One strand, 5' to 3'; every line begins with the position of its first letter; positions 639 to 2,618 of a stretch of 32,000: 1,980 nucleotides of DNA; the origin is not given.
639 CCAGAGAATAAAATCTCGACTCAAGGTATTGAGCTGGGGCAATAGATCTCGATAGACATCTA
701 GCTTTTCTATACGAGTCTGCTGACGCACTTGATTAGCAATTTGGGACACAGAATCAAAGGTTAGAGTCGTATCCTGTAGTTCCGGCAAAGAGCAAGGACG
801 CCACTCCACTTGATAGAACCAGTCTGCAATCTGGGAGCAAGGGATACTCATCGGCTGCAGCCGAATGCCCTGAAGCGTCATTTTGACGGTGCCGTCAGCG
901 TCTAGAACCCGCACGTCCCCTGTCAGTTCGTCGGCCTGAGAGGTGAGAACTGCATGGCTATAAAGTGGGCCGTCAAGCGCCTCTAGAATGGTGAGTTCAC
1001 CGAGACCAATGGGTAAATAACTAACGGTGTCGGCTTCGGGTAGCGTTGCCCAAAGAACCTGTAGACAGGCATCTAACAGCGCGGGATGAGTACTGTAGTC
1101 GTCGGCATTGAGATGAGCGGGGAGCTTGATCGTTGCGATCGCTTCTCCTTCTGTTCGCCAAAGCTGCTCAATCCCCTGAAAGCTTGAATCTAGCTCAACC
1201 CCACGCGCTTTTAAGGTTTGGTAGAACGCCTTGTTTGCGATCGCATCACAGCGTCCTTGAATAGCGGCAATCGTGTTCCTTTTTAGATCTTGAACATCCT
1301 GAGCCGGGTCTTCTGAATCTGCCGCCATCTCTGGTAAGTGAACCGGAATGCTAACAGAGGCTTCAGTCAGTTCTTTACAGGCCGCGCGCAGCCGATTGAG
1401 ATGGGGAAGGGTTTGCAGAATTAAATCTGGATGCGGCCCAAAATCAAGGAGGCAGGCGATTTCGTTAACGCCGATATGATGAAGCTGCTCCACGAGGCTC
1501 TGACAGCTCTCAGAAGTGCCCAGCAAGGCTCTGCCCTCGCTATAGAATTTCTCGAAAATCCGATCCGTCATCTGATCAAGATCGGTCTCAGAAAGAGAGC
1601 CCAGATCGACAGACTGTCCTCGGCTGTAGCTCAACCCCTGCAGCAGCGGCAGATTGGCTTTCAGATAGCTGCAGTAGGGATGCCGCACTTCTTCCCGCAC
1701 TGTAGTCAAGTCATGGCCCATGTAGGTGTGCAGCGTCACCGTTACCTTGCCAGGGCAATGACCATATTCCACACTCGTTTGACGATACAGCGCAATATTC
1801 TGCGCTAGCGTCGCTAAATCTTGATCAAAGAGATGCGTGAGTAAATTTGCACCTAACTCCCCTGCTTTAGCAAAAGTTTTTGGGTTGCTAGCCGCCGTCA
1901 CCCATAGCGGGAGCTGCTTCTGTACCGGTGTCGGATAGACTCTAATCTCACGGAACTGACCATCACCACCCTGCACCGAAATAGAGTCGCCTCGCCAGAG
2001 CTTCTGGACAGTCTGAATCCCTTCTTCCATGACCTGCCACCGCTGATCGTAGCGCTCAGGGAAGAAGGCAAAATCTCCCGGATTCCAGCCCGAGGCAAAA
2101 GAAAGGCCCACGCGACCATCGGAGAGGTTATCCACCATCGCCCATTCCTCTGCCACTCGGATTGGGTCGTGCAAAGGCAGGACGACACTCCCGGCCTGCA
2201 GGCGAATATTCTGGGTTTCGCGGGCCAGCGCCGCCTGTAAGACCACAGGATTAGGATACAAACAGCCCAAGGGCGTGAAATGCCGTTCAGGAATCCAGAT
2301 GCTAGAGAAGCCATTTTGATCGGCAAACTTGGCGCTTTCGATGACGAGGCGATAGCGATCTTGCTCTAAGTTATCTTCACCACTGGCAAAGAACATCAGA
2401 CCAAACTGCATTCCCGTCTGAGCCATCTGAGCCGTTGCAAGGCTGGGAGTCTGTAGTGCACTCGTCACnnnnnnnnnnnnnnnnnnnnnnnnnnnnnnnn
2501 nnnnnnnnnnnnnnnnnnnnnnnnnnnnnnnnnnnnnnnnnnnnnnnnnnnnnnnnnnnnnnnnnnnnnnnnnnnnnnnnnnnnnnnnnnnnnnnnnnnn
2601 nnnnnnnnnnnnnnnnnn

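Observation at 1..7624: PKS dehydratase double-hotdog split over two coupled ORFs with a luciferase-like monooxygenase inserted at the break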

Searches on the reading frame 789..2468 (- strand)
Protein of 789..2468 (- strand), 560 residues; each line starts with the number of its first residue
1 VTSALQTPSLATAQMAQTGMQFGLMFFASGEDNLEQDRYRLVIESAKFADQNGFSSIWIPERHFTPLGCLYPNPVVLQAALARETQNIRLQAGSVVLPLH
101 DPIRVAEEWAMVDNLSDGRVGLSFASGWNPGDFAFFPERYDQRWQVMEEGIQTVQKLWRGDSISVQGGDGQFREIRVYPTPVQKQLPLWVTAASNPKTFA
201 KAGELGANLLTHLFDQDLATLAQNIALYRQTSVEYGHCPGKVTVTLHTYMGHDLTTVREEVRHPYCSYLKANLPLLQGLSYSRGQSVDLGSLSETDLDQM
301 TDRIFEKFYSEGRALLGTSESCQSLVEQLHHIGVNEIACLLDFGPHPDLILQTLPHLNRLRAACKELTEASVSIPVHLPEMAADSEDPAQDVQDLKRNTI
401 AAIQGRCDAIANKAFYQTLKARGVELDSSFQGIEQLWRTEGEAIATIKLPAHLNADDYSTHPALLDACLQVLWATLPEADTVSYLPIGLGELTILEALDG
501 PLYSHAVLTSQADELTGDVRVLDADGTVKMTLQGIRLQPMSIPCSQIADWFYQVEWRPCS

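Call 7: find_homologous_proteins(query=window:789-2468:-, max_evalue=1e-10)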
Query window:789-2468:- (560 aa): 1745 proteins with E <= 1e-10 among 8000 candidates; the best 120 are listed.
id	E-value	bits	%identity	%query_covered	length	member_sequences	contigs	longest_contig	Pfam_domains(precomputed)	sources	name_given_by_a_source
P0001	7.4e-216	736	73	78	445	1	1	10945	PF00296.27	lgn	-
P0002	1.4e-194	666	56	97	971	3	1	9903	PF13489.13,PF00296.27,PF13649.13,PF14765.13,PF18558.9,PF08241.19,PF08242.19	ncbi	ncbi:MAG: MupA/Atu3671 family FMN-dependent luciferase-like monooxygenase, partial [Cyanobacteria ba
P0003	8.0e-191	653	56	94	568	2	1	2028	PF00296.27,PF14765.13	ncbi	ncbi:MAG: MupA/Atu3671 family FMN-dependent luciferase-like monooxygenase, partial [Cyanobacteria ba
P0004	2.6e-165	569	51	93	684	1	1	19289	PF00296.27,PF00550.32,PF14765.13,PF23297.2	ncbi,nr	ncbi:MAG: hypothetical protein C6Y22_29445 [Hapalosiphonaceae cyanobacterium JJU2]|nr:MAG: hypotheti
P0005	1.8e-164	566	47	96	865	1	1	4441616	PF08659.17,PF00296.27,PF21394.4,PF14765.13,PF22953.4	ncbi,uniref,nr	ncbi:MupA/Atu3671 family FMN-dependent luciferase-like monooxygenase [Ktedonospora formicarum]|unire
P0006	5.5e-162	558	50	93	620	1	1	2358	PF00296.27,PF14765.13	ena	-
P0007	1.6e-158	547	51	85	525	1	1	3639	PF00296.27,PF14765.13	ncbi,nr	ncbi:MAG: LLM class flavin-dependent oxidoreductase, partial [Ktedonobacteraceae bacterium]|nr:LLM c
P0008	1.3e-157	544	50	94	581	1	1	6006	PF00296.27,PF14765.13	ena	-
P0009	8.0e-156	538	49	93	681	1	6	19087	PF00296.27,PF00550.32,PF14765.13,PF23297.2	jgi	jgi:phthiocerol/phenolphthiocerol synthesis type-I polyketide synthase D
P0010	1.9e-155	537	54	84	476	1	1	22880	PF00296.27,PF14765.13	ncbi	-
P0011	2.8e-153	529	48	97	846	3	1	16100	PF08659.17,PF00296.27,PF14765.13,PF00106.32,PF22953.4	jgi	jgi:natural product biosynthesis luciferase-like monooxygenase protein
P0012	2.8e-150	519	48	93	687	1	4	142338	PF00296.27,PF00550.32,PF14765.13,PF23297.2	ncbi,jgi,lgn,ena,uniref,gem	ncbi:MupA/Atu3671 family FMN-dependent luciferase-like monooxygenase [Scytonema sp. PCC 10023]|unire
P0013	1.7e-148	514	50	93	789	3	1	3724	PF08659.17,PF00296.27,PF14765.13,PF22953.4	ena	-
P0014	7.1e-148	512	49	85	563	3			PF00296.27,PF14765.13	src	-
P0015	1.4e-146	507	59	54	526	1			PF00296.27,PF14765.13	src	-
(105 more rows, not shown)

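Call 9: find_encoding_contigs(protein=P0012, flank=10000, max_places=3)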
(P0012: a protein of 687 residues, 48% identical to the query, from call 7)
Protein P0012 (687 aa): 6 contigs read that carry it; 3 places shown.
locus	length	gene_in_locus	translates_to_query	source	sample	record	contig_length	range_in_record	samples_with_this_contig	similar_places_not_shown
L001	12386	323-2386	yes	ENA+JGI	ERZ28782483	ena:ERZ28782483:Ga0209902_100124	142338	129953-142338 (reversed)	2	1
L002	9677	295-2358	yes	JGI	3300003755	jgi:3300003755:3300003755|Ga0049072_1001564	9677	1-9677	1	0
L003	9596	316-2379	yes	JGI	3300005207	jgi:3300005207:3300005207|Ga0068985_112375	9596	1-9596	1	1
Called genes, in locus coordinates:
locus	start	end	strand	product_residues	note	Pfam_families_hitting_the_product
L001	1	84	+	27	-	?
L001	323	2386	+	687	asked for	PF00296:Bac_luciferase, PF14765:PS-DH, PF00550:PP-binding, PF23297:ACP_SdgA_C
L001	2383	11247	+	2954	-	PF00668:Condensation, PF18563:TubC_N, PF00501:AMP-binding, PF13193:AMP-binding_C, PF00550:PP-binding, PF00668:Condensation, PF00501:AMP-binding, PF13193:AMP-binding_C, +4 more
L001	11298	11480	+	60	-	-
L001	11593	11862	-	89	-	PF07282:Cas12f1-like_TNB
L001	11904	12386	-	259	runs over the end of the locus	PF12323:HTH_OrfB_IS605, PF01385:OrfB_IS605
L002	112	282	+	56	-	-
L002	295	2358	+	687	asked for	PF00296:Bac_luciferase, PF14765:PS-DH, PF00550:PP-binding, PF23297:ACP_SdgA_C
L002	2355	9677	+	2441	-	?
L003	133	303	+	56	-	-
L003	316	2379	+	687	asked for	PF00296:Bac_luciferase, PF14765:PS-DH, PF00550:PP-binding, PF23297:ACP_SdgA_C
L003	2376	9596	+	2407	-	?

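Call 10: find_encoding_contigs(protein=P0005, flank=10000, max_places=2)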
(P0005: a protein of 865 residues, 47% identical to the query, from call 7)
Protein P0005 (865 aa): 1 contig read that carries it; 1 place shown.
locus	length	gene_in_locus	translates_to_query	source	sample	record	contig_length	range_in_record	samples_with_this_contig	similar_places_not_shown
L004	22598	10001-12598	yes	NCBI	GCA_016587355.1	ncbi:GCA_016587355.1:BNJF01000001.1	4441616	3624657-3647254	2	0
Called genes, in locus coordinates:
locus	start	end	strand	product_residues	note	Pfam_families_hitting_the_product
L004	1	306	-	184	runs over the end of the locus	-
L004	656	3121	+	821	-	PF00930:DPPIV_N (faint), PF12894:ANAPC4_WD40 (faint), PF23381:Beta-prop_IFT122_1st (faint), PF23414:Beta-prop_EML_2 (faint), PF26549:Tricorn_N, PF26550:Tricorn_2nd, PF25174:Beta-prop_THOC3 (weak), PF14684:Tricorn_C1, +2 more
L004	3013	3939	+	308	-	PF14685:PDZ_Tricorn, PF03572:Peptidase_S41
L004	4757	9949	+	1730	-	PF00501:AMP-binding, PF23024:AMP-dom_DIP2-like, PF00550:PP-binding, PF00109:ketoacyl-synt, PF02801:Ketoacyl-synt_C, PF16197:KAsynt_C_assoc, PF22336:RhiE-like_linker, PF22621:CurL-like_PKS_C, +3 more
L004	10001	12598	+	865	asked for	PF00296:Bac_luciferase, PF14765:PS-DH, PF21394:Beta-ketacyl_N, PF22953:SpnB_Rossmann, PF08659:KR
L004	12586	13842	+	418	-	PF08659:KR, PF00550:PP-binding, PF23297:ACP_SdgA_C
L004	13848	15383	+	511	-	PF00668:Condensation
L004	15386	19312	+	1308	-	PF00501:AMP-binding, PF13193:AMP-binding_C, PF00550:PP-binding, PF08545:ACP_syn_III, PF08541:ACP_syn_III_C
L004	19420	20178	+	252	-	PF00975:Thioesterase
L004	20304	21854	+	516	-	-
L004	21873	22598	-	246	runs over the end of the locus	PF13189:Cytidylate_kin2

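Call 20: find_related_loci(query=A1, collection=genome_contigs, flank=10000)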
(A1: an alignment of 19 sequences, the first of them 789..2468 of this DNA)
Query A1 (560 aa) in genome_contigs; peptide patterns used: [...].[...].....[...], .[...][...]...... (x = any residue, [..] = any of these).
600 stretches matched a pattern (row limit reached: there are more); 578 encode a relative of the query (tblastn E <= 1e-3); the best 80 are kept; 79 distinct loci.
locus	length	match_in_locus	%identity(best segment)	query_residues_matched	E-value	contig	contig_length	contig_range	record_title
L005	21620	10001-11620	75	19-558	0e+0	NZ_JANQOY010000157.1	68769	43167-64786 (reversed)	MAG: Acaryochloris sp. IP29b_bin.148 k99_3827380, whole genome shotgun sequence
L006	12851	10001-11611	55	16-543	0e+0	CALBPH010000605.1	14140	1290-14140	MAG TPA_asm: uncultured Leptolyngbya sp. isolate SRR3401488_bin.76_CONCOCT_v1.1_MAG genome assembly, contig: ERZ1740052.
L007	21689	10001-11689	54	13-558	0e+0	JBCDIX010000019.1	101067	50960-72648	MAG: Cyanobacteria bacterium P01_H01_bin.21 k141_197323_length_101067_cov_20.6999, whole genome shotgun sequence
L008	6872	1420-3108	54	13-558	0e+0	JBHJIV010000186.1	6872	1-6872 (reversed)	MAG: Leptolyngbyaceae cyanobacterium isolate pac_S9C1517 S9Ck141_350833, whole genome shotgun sequence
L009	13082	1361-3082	51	5-557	0e+0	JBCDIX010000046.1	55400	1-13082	MAG: Cyanobacteria bacterium P01_H01_bin.21 k141_3141955_length_55400_cov_16.0081, whole genome shotgun sequence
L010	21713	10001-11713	51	20-560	0e+0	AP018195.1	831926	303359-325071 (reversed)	Scytonema sp. HK-05 plasmid plasmid1 DNA, nearly complete genome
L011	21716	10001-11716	51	20-560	0e+0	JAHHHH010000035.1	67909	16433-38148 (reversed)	MAG: Iphinoe sp. HA4291-MV1 scaffold_219_c2, whole genome shotgun sequence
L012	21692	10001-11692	50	20-557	6e-176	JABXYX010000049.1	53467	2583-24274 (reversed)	Brasilonema sp. CT11 contig63, whole genome shotgun sequence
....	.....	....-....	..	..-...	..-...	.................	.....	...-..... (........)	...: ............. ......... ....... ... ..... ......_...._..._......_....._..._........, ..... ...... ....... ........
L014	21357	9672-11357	50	19-558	4e-172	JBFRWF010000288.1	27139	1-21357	MAG: Xenococcaceae cyanobacterium isolate 08_in_wi_poop_bin.1 08InWiPooB1_c_000001733696, whole genome shotgun sequence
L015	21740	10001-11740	48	14-560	8e-171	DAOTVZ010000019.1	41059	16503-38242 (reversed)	MAG TPA_asm: Ktedonobacteraceae bacterium isolate H111_94 k127_305554, whole genome shotgun sequence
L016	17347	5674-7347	48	8-557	2e-170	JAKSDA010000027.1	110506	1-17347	MAG: Proteobacteria bacterium isolate MAG.37 k141_10702785, whole genome shotgun sequence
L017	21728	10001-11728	48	12-560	1e-170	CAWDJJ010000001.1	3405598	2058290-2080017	MAG: uncultured Chloroflexia bacterium isolate MFD06435.bin.2.24 genome assembly, contig: contig_25456, whole genome sho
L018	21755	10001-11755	47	9-556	1e-170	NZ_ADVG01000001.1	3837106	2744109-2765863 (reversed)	Ktedonobacter racemifer DSM 44963 strain SOSP1-21 Krac_Contig206, whole genome shotgun sequence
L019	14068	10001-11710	48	17-556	3e-170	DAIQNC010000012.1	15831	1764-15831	MAG TPA_asm: Ktedonobacteraceae bacterium isolate CTOTU3122 NODE_415_length_15831_cov_2.636220, whole genome shotgun seq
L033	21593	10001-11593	47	20-560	6e-153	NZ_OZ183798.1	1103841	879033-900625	Burkholderia sp. LMG 32019 strain R-18634 isolate R-18634 chromosome 3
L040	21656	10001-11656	45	20-556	1e-146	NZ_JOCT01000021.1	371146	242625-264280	Streptomyces sp. NRRL S-455 contig21.1, whole genome shotgun sequence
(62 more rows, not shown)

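Call 27: search_protein_families(library=pfam, proteins=[L005:9926-14788:+, L005:1458-4142:-, L005:342-1427:-], max_evalue=0.001)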
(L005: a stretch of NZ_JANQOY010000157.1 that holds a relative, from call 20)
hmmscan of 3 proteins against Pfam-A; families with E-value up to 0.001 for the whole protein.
L005:9926-14788:+ (1620 aa): 13 families
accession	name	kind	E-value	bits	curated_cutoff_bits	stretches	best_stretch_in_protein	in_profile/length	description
PF08659.16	KR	-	4.2e-54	183.6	22.6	1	1220-1413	1-180/180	KR domain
PF00296.26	Bac_luciferase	-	1e-51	176.6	27.9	1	27-342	1-313/314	Luciferase-like monooxygenase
PF14765.12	PS-DH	-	1.7e-30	106.2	23.7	1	406-550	7-162/166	Polyketide synthase dehydratase N-terminal domain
PF08242.18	Methyltransf_12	-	1.6e-21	77.3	30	1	753-853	1-98/98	Methyltransferase domain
PF00550.31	PP-binding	-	4.6e-14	52.8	20.8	1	1514-1579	3-67/67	Phosphopantetheine attachment site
PF08241.18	Methyltransf_11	-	6.2e-12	46.4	21.2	1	753-854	1-94/95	Methyltransferase domain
PF13649.12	Methyltransf_25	-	2.4e-11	44.6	27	1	752-851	1-97/97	Methyltransferase domain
PF13489.12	Methyltransf_23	-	3.5e-11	43.5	27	1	746-906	20-161/164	Methyltransferase domain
PF13847.12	Methyltransf_31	-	3e-07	30.7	27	1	751-855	6-109/145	Methyltransferase domain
PF06080.18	DUF938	-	8.4e-06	26.1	27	1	727-853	7-135/202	Protein of unknown function (DUF938)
PF18558.8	HTH_51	-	6.1e-05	23.1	50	1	596-657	20-86/88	Methyltransferase, Helix-turn-helix domain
PF10294.15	Methyltransf_16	-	0.0002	21.6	21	1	726-850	24-150/174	Lysine methyltransferase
PF01209.24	Ubie_methyltran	-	0.00024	21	20.1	0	747-861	46-157/233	ubiE/COQ5 methyltransferase family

L005:1458-4142:- (894 aa): 5 families
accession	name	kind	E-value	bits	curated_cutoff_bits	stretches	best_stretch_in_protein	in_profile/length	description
PF00593.30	TonB_dep_Rec_b-barrel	-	5.6e-41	142.3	27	1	407-857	13-436/436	TonB dependent receptor-like, beta-barrel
PF07715.20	Plug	-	2.3e-21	76.7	23.9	1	208-310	3-107/107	TonB-dependent Receptor Plug Domain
PF11741.13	AMIN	-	4.5e-09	36.7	20.5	1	33-128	1-98/101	AMIN domain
PF14905.12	OMP_b-brl_3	-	2e-06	27.6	27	0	689-779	212-305/408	Outer membrane protein beta-barrel family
PF03797.25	Autotransporter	-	8.8e-05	22.8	26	0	587-662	178-254/255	Autotransporter beta-domain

L005:342-1427:- (361 aa): 1 family
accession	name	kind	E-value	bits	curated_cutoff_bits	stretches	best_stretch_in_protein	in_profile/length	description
PF01497.23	Peripla_BP_2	-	1.4e-38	133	27.5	1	104-332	3-232/235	Periplasmic binding protein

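Call 32: search_protein_representatives(alignment_id=A1)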
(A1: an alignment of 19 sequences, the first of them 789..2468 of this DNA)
Query: 19 sequences, 693 profile positions. Proteins with E-value up to 0.001 (for the whole library): 47188; up to 1e-10: 20197; up to 1e-30: 4799. The best 150 are listed.
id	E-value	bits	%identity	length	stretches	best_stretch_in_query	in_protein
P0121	0.0e+00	1026.6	-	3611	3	2-345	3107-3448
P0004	0.0e+00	1021.2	-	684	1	1-691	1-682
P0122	0.0e+00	1017.6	-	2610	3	2-353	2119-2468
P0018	2.8e-286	968.2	-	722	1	1-681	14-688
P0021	2.5e-284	961.7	-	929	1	1-687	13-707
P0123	8.9e-279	943.4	-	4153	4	1-547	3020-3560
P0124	1.7e-278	942.5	-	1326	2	1-593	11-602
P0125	2.3e-275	932.1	-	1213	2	1-615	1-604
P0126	1.9e-273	925.8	-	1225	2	1-654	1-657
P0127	1.0e-268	910.1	-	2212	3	1-349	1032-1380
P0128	4.4e-265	898.1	-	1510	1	1-670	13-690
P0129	4.7e-264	894.7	-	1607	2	6-577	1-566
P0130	8.1e-264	894.0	-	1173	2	1-624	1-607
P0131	2.5e-263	892.3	-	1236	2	1-577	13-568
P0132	8.6e-261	883.9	-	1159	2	1-687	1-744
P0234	8.0e-171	586.6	-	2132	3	1-351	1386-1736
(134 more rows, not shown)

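Call 38: search_dna_similar(query=window:789-2468:-, collection=plasmids, mode=protein, max_rows=25)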
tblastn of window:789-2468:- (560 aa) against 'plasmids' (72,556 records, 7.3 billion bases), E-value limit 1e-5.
Records with a match: 1497; places in all: 2133; records where one place covers at least 80% of the query: 2.
Best place of each record, by identity: <60% 1497.
By first word of the organism name: Rhizobium 283; Sinorhizobium 168; Ralstonia 131; Streptomyces 123; Agrobacterium 92; Burkholderia 75; Pantoea 67; Rhodococcus 42; Bacillus 21; Mesorhizobium 19; and 145 more.
By predicted mobility (MOB-suite, as given by PLSDB): non-mobilizable 818; conjugative 374; mobilizable 305.
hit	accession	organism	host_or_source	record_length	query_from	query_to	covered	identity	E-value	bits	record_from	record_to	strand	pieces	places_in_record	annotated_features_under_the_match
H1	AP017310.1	Leptolyngbya sp. NIES-3755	-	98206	20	557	96%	53.8%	0e+0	587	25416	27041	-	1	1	beta-ketoacyl synthase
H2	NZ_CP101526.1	Burkholderia arboris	mixed culture,soil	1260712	20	560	97%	47.2%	4e-150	484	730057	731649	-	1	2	none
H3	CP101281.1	Burkholderia sp. FXe9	bacteria,soil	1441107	20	462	79%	49.7%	2e-133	436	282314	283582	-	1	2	AMP-binding protein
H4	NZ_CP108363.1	Streptomyces sp. NBC_01343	-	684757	20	361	61%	49.6%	1e-101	344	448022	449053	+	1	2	MupA/Atu3671 family FMN-dependent luciferase-like monooxygenase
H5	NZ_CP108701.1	Streptomyces sp. NBC_01006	-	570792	20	361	61%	49.6%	3e-101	343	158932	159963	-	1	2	MupA/Atu3671 family FMN-dependent luciferase-like monooxygenase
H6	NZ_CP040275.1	Nostoc sp. C052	Blasia pusilla,pure culture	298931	20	361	61%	48.5%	4e-100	339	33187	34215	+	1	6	MupA/Atu3671 family FMN-dependent luciferase-like monooxygenase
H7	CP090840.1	Streptomyces viridifaciens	Whole organism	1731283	20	373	63%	46.8%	6e-103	348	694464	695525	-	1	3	LLM class flavin-dependent oxidoreductase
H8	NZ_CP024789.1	Nostoc flagelliforme CCNUN1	cell culture,desert soil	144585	19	386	66%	44.9%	2e-105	355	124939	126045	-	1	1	non-ribosomal peptide synthetase/type I polyketide synthase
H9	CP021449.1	Ralstonia solanacearum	sesame seedling,cell culture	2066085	19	372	63%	46.3%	1e-97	332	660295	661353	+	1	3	type III effector protein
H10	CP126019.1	Bradyrhizobium japonicum USDA 123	Glycine max,soybean,root nodule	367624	20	360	61%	48.1%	8e-88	304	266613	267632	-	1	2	type I polyketide synthase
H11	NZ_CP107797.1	Streptomyces sp. NBC_00557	-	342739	20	360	61%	47.8%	4e-92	316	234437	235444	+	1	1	MupA/Atu3671 family FMN-dependent luciferase-like monooxygenase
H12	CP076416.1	Ralstonia solanacearum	tobacco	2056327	6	361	64%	45.6%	3e-85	343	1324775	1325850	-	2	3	non-ribosomal peptide synthase/polyketide synthase | aminotransferase class III-fold pyridoxal phosphate-dependent enzyme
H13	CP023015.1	Ralstonia solanacearum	Solanum tuberosum,single cell,Potato ...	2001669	6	361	64%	45.6%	3e-97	331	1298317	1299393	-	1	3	none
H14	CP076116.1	Ralstonia solanacearum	cell culture,wilting pepper (C. annuum) ...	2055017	11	361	63%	46.2%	1e-96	329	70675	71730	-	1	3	none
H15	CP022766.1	Ralstonia solanacearum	Solanum tuberosum,single cell,Potato ...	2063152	11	361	63%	46.2%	1e-96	329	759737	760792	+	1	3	none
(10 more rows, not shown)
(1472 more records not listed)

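Call 39: get_annotated_region(hit=H1, flank=9000)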
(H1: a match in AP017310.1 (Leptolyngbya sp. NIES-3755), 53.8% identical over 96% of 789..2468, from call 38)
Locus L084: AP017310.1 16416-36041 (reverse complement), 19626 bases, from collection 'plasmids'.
description: Leptolyngbya sp. NIES-3755 plasmid plasmid2 DNA, complete genome
organism: Leptolyngbya sp. NIES-3755 (NCBI taxid 1752064)
taxonomy: Bacteria; Cyanobacteriota; Cyanophyceae; Leptolyngbyales; Leptolyngbyaceae; Leptolyngbya; Leptolyngbya sp. NIES-3755
host: -; source: -; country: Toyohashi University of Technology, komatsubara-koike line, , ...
typing (MOB-suite, as given by PLSDB): mobilizable; relaxase MOBP
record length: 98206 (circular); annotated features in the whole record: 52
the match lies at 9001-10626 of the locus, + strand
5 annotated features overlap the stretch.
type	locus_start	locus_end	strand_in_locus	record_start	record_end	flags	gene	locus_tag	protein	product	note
CDS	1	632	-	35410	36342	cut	-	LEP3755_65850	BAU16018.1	putative iron(III) dicitrate ABC transporter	-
CDS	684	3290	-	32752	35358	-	-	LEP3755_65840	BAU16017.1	ferric aerobactin receptor, putative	-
CDS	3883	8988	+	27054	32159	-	-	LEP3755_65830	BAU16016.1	beta-ketoacyl synthase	-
CDS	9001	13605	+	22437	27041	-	-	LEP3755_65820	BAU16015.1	beta-ketoacyl synthase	-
CDS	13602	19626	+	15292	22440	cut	-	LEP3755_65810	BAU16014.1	amino acid adenylation domain-containing protein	-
